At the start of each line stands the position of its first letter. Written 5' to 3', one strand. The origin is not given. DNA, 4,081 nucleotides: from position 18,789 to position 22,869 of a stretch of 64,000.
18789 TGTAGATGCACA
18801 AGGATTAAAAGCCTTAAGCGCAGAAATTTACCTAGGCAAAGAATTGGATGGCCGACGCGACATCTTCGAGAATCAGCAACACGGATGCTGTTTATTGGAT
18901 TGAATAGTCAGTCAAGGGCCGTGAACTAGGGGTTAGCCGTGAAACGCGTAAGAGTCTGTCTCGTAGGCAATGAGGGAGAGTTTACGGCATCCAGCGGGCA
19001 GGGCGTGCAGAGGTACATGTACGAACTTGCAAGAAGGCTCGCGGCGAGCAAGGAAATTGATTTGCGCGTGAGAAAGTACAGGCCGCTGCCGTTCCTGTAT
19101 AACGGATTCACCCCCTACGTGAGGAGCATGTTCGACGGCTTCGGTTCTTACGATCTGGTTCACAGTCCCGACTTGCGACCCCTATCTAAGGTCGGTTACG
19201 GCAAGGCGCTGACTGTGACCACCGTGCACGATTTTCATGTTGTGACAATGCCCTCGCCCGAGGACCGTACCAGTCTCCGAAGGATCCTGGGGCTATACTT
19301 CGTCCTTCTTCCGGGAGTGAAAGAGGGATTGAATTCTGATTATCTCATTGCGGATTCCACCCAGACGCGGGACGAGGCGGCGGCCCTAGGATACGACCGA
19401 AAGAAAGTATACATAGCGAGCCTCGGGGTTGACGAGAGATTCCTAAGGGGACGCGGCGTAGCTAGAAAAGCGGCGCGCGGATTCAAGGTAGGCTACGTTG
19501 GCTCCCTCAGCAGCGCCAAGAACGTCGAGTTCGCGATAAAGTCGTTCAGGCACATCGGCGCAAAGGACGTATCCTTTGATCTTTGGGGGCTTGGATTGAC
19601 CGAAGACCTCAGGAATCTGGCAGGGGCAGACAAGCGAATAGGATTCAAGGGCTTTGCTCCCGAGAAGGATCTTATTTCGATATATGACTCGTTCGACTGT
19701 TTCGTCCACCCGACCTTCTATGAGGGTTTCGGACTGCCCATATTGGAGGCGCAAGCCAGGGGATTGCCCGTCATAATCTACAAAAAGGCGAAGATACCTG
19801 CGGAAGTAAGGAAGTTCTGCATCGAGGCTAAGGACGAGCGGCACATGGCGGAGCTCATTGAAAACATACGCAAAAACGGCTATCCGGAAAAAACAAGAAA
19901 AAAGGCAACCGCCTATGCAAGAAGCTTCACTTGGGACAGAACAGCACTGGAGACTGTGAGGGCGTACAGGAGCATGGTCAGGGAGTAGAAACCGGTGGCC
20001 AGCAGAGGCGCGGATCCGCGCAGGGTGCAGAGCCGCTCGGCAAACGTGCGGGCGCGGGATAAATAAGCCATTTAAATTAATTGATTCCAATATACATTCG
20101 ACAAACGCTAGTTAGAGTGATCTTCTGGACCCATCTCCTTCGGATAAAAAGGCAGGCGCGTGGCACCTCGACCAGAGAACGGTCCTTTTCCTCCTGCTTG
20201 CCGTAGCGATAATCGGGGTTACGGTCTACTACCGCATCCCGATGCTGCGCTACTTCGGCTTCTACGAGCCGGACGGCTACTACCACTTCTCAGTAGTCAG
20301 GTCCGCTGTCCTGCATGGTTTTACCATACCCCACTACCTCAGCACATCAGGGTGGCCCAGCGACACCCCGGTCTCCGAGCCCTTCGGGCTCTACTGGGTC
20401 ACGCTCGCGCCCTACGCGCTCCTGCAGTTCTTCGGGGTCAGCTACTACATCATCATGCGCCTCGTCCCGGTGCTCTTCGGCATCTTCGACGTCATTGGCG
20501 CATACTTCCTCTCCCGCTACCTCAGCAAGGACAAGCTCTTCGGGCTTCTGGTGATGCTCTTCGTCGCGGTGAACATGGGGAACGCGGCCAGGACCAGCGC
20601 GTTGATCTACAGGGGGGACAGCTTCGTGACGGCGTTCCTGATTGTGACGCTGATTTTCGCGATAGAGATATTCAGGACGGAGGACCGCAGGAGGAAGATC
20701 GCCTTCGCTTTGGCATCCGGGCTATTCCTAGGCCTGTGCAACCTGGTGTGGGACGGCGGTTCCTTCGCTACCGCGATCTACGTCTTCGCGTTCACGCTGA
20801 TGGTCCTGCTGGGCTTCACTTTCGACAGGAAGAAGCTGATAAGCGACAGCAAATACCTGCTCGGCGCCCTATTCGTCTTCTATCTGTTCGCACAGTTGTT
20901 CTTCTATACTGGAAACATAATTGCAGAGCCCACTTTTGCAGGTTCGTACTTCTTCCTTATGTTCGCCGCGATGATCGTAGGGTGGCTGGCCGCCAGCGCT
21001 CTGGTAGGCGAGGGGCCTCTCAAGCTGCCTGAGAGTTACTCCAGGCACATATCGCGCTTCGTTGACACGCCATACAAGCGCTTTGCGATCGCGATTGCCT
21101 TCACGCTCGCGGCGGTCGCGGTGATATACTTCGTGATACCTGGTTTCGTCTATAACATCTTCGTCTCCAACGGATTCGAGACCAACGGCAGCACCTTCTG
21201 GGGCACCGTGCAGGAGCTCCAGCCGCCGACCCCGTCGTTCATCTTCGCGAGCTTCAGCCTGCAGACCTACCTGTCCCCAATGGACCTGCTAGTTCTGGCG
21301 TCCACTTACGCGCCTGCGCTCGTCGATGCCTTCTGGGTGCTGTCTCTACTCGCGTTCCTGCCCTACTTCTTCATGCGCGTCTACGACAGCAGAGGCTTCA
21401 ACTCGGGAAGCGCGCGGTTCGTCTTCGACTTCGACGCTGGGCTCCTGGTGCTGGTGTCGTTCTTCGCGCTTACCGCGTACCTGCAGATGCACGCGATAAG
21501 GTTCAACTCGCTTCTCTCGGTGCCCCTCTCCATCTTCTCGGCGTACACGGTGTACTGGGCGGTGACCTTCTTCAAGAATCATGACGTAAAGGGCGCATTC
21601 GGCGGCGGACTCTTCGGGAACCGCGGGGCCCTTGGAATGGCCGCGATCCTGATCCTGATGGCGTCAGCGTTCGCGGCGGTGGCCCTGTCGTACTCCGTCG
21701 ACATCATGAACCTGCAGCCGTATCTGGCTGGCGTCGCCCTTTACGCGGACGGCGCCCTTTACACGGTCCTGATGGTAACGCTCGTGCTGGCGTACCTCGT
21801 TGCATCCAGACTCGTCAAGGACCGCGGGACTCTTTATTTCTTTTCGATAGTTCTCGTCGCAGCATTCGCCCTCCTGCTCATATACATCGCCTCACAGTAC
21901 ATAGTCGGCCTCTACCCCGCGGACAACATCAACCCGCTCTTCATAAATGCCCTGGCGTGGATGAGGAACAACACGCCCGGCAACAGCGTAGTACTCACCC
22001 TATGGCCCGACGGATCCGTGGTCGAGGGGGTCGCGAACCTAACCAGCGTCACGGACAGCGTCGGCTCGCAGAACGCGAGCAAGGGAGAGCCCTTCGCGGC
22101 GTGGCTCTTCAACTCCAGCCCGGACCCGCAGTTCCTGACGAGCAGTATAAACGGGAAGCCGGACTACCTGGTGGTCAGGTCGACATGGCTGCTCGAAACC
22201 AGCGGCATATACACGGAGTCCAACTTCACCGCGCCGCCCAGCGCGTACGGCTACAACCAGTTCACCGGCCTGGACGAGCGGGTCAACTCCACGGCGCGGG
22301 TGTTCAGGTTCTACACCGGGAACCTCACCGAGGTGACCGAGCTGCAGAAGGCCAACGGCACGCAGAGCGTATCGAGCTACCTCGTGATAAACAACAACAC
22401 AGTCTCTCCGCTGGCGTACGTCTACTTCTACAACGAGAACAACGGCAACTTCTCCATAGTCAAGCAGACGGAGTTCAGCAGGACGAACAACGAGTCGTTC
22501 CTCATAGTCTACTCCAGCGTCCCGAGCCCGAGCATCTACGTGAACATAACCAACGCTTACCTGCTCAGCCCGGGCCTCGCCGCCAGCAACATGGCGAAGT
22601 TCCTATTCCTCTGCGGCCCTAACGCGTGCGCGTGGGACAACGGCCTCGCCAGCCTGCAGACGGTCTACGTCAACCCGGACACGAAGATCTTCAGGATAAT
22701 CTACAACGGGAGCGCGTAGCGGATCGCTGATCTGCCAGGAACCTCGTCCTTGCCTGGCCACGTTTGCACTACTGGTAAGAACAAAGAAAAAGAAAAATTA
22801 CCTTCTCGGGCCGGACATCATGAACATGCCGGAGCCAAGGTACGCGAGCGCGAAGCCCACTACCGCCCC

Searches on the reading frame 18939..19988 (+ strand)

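Call 10: search_protein_families(library=pfam, proteins=[window:18939-19988:+], max_evalue=0.001)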
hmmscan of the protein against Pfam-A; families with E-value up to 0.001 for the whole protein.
window:18939-19988:+ (349 aa): 4 families
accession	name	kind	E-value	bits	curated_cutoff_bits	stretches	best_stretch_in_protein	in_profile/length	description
PF00534.26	Glycos_transf_1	-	2.6e-21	76.4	26.4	1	181-329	15-171/172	Glycosyl transferases group 1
PF13692.12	Glyco_trans_1_4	-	4.1e-21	76.2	27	1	183-310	3-139/142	Glycosyl transferases group 1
PF13439.12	Glyco_transf_4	-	6e-09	36.6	28.5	1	22-166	3-168/170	Glycosyltransferase Family 4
PF20706.3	GT4-conflict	-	0.00069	19.1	26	0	221-283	249-313/385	Family 4 Glycosyltransferase in conflict systems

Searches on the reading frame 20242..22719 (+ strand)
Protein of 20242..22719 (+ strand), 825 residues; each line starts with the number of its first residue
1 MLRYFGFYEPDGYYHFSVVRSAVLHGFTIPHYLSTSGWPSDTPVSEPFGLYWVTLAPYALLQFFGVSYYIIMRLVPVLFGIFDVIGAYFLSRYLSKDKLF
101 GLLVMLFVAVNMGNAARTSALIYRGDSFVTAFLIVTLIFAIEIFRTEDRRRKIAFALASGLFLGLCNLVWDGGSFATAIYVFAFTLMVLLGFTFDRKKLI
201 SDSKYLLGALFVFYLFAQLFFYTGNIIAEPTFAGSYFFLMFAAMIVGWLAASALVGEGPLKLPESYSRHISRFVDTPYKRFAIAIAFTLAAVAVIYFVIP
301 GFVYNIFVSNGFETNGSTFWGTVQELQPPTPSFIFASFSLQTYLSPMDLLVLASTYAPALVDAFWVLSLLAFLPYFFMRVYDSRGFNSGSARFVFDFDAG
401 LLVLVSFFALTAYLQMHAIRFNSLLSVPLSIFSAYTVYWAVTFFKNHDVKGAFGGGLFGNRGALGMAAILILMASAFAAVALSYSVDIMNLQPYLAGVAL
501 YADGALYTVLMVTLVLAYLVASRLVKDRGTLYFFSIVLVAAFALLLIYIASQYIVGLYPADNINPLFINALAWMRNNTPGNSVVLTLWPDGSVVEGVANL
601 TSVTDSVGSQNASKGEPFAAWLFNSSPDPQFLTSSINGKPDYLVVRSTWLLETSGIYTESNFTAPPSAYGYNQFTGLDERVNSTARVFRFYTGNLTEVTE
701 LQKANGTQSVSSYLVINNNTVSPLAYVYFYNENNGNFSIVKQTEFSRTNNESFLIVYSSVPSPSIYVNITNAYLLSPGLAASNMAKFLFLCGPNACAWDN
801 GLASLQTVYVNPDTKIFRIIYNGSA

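Call 9: search_protein_families(library=pfam, proteins=[window:20242-22719:+], max_evalue=0.001)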
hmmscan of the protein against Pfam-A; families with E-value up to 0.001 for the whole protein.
window:20242-22719:+ (825 aa): 1 family
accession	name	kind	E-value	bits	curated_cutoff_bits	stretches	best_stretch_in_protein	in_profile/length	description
PF02516.20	STT3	-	2.6e-05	24.3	24.5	1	6-349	28-361/405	Oligosaccharyl transferase STT3, N-terminal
